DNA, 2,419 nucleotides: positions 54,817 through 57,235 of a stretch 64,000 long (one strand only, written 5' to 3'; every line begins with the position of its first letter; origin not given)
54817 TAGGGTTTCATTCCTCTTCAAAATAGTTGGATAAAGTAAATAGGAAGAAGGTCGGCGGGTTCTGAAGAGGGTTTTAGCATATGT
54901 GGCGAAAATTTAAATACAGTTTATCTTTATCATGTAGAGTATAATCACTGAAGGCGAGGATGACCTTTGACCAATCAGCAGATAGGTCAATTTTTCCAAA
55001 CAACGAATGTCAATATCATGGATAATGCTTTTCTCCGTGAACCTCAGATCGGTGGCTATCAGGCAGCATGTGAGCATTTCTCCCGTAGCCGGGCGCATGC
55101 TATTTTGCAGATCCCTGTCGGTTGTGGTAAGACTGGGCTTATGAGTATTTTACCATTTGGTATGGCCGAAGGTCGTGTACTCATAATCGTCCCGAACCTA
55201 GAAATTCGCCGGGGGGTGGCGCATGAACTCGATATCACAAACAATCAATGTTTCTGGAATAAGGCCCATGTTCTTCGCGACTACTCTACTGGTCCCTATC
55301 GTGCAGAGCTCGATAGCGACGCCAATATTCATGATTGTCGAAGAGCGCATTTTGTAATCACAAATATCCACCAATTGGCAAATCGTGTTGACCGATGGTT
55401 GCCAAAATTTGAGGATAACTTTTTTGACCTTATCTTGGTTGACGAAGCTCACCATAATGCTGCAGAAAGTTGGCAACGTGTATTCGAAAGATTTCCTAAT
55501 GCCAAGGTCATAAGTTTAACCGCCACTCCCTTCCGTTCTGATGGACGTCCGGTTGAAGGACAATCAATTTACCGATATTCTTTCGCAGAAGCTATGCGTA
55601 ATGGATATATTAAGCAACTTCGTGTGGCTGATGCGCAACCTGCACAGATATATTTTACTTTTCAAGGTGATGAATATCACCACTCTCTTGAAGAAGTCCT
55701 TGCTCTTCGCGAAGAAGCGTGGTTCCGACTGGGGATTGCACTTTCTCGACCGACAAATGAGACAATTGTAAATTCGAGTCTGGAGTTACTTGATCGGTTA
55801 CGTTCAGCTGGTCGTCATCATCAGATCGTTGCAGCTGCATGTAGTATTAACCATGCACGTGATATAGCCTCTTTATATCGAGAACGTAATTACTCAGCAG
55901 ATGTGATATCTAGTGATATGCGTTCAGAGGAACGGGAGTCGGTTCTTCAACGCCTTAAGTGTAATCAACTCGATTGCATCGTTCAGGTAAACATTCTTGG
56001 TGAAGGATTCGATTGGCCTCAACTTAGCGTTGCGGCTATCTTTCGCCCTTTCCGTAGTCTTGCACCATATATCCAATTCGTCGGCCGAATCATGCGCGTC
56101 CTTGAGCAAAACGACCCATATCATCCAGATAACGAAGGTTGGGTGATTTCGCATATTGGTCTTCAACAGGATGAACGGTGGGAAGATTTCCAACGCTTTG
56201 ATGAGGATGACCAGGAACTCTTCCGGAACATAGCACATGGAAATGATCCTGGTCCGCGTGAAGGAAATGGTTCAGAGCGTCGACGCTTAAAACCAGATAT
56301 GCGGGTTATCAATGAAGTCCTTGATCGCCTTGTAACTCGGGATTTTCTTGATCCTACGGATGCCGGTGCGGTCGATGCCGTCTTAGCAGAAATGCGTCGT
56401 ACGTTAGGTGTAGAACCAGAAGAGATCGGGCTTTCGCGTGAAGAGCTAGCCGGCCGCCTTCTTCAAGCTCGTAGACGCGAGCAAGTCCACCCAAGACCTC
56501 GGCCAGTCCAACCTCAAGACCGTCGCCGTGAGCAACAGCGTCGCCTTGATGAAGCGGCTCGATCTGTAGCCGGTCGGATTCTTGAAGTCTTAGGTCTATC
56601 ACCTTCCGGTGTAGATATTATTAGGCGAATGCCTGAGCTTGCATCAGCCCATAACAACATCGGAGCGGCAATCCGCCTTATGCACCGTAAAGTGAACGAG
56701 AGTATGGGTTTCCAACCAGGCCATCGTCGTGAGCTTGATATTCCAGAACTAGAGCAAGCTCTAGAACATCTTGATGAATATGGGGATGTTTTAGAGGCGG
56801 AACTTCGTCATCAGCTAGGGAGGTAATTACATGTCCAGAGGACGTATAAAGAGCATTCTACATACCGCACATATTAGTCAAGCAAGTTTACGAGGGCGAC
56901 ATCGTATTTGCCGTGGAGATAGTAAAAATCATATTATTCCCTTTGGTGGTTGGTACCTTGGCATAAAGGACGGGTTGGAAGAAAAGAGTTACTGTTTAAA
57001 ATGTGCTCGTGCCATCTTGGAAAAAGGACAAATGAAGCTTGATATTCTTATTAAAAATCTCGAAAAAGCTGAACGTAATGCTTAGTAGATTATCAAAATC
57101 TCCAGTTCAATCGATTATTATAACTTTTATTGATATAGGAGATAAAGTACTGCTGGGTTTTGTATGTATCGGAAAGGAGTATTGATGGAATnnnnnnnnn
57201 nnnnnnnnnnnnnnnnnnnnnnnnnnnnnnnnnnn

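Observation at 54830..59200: AT-rich horizontally acquired island encoding an SF2 helicase, a Zn-ribbon protein and a GHKL/MORC-like ATPase, inserted directly upstream of a type III R-M system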

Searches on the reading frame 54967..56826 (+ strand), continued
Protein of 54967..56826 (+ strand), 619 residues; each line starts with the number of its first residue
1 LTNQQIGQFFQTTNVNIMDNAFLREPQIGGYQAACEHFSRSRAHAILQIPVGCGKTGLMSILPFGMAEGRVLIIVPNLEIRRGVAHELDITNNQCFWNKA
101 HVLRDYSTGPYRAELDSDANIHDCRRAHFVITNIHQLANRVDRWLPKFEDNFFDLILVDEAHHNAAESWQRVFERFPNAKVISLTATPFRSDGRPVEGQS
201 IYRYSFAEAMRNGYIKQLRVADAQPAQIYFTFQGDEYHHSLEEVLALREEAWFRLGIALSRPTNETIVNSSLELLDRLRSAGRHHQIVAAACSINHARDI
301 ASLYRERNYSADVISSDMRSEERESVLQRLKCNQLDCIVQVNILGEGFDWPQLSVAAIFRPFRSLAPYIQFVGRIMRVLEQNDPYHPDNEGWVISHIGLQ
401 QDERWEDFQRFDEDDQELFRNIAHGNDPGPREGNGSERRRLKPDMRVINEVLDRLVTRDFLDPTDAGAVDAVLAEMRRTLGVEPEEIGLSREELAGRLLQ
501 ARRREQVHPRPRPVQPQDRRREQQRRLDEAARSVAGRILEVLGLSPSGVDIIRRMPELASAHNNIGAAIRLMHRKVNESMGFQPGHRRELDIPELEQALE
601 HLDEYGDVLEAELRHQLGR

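Call 106: search_protein_families(library=pfam, proteins=[L141:3097-4482:+, L158:3730-5307:+], max_evalue=0.001)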
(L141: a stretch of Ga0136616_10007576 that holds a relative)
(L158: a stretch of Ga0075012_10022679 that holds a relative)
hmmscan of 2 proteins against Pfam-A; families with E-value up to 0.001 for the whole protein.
L141:3097-4482:+ (462 aa): 1 family
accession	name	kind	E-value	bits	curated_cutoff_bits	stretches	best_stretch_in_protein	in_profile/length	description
PF14082.12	SduA_C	-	1.2e-17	65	27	1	279-442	2-157/159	Shedu protein SduA, C-terminal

L158:3730-5307:+ (526 aa): 1 family
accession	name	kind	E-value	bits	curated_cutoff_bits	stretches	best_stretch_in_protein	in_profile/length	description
PF04851.21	ResIII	-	1.1e-08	35.5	22.5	1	146-361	11-162/164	Type III restriction enzyme, res subunit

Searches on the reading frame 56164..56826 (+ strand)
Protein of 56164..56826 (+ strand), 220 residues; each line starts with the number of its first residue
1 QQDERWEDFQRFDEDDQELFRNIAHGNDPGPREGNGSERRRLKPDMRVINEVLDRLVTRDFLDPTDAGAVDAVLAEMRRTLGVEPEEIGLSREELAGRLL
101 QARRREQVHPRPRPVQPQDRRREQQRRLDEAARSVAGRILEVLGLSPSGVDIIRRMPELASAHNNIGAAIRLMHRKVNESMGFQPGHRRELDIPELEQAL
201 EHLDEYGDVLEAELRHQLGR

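Call 49: search_protein_families(library=pfam, proteins=[window:56164-56826:+], max_evalue=0.1)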
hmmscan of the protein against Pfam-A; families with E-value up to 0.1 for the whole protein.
window:56164-56826:+ (220 aa): 1 family
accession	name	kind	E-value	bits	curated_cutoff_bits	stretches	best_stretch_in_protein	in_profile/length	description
PF21752.2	DACNG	-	0.016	15.6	27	1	81-142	47-110/208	Probable sensor domain DACNG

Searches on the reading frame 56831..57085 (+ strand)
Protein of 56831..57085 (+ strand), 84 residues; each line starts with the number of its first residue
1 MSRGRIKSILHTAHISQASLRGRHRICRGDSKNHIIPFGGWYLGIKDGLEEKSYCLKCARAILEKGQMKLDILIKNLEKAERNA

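Call 7: search_protein_families(library=pfam, proteins=[window:56831-57085:+], max_evalue=0.01)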
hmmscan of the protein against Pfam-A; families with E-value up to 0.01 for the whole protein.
window:56831-57085:+ (84 aa): 0 families

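Call 8: search_protein_families(library=padloc, proteins=[window:56831-57085:+], max_evalue=0.01)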
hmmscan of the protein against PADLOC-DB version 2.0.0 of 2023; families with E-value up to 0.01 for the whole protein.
window:56831-57085:+ (84 aa): 0 families

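Call 9: search_protein_families(library=ncbifam, proteins=[window:56831-57085:+], max_evalue=0.01)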
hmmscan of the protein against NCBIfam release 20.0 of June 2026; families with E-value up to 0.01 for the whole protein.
window:56831-57085:+ (84 aa): 0 families

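Call 115: search_protein_representatives(protein=window:56831-57082:+)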
Query: 84 residues. Proteins with E-value up to 0.001 (for the whole library): 14; up to 1e-10: 4; up to 1e-30: 0. The best 14 are listed.
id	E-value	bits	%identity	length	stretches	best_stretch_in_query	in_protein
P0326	4.5e-21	90.5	62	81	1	1-82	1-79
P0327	3.8e-18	81.2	53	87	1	1-81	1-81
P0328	4.4e-15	71.4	53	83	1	3-81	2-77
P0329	2.4e-11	59.5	54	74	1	26-81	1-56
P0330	2.3e-09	53.2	55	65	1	27-81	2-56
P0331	2.7e-09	53.0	31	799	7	31-82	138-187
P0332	5.5e-09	52.0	46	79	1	1-81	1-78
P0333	2.0e-05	40.6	40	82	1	4-77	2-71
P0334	5.0e-05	39.4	45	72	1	5-73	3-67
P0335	3.2e-04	36.8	38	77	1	4-72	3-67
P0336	4.6e-04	36.3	58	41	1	46-81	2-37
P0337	4.9e-04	36.2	40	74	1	7-80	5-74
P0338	5.7e-04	36.0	42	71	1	5-75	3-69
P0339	7.9e-04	35.6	33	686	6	9-35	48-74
